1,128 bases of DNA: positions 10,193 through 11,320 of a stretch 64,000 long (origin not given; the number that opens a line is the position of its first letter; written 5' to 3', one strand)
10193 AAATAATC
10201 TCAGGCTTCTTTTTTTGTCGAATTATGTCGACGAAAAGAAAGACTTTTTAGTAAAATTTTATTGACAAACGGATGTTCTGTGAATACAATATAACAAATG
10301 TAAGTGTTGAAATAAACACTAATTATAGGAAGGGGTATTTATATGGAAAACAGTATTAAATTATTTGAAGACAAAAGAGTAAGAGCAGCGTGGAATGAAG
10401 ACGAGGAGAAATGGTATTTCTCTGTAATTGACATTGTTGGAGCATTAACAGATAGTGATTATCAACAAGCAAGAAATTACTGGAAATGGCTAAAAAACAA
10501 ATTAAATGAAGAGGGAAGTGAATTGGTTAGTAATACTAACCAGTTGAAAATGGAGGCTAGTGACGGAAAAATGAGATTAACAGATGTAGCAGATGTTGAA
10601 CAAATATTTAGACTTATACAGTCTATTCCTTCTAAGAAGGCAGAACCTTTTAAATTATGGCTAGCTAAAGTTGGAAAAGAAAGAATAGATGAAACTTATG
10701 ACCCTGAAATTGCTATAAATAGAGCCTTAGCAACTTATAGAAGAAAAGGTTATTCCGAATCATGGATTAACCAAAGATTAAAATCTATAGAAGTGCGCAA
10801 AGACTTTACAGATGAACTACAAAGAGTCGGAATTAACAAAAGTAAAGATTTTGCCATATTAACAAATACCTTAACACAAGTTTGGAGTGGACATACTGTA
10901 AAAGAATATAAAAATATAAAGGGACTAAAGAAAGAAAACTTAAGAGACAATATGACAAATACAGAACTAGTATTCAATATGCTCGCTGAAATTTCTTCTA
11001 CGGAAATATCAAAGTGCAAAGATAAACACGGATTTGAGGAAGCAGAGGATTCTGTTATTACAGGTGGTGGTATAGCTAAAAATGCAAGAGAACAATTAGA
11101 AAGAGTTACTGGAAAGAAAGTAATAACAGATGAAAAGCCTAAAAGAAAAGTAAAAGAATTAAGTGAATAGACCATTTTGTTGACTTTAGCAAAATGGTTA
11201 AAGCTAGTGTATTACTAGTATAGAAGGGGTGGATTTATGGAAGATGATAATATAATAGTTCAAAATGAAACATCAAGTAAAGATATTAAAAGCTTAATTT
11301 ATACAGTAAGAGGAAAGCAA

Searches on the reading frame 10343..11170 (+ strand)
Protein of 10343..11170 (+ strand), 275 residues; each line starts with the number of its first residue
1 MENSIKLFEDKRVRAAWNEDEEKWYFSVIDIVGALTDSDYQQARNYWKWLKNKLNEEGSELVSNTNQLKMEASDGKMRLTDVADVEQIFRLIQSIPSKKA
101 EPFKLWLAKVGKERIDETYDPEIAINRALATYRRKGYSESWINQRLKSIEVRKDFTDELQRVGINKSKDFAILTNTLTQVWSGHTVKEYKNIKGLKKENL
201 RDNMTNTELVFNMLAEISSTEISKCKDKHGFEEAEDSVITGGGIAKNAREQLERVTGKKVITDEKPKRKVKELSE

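Call 83: search_protein_families(library=pfam, proteins=[window:10343-11170:+], max_evalue=0.001)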
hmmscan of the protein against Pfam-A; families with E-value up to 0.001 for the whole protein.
window:10343-11170:+ (275 aa): 1 family
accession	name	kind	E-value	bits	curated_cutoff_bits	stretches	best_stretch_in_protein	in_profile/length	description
PF02498.22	Bro-N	-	4.7e-09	37.2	25.6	1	13-109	2-92/96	BRO family, N-terminal domain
